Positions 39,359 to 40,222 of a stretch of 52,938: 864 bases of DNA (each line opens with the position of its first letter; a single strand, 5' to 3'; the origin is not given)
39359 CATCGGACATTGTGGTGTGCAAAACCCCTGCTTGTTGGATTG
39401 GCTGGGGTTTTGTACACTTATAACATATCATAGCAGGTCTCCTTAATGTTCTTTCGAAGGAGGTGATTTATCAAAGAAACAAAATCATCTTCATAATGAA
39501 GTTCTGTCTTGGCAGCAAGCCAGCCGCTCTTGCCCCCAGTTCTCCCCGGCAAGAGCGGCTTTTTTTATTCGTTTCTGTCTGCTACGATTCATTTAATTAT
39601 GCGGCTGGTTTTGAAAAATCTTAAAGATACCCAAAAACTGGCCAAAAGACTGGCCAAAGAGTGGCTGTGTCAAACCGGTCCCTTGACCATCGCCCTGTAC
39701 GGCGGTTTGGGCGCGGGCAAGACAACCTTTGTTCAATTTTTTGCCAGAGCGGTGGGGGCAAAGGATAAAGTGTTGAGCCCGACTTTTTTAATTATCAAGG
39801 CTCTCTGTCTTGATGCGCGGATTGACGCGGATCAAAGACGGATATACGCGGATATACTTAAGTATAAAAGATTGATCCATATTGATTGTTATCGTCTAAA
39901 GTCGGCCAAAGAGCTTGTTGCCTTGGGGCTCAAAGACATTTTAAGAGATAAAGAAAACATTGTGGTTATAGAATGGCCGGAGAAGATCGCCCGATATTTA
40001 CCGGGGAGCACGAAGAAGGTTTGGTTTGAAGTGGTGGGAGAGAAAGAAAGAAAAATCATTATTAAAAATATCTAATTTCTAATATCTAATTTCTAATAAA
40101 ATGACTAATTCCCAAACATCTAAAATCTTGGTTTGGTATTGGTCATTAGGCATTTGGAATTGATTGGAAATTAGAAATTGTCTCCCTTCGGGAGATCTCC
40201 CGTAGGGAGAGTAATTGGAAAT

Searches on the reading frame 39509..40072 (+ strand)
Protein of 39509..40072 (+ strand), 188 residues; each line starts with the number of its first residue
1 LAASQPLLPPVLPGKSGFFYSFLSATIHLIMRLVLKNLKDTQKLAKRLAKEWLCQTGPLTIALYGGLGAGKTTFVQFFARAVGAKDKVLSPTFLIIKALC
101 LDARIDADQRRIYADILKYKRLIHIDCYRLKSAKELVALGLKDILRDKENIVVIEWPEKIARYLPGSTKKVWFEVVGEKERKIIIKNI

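Call 100: search_protein_families(library=pfam, proteins=[window:39509-40072:+], max_evalue=0.001)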
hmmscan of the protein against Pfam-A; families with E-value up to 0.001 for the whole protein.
window:39509-40072:+ (188 aa): 1 family
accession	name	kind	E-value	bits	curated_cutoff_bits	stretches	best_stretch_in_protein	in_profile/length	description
PF02367.23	TsaE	-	2.6e-28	99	26.6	1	36-182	2-127/128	Threonylcarbamoyl adenosine biosynthesis protein TsaE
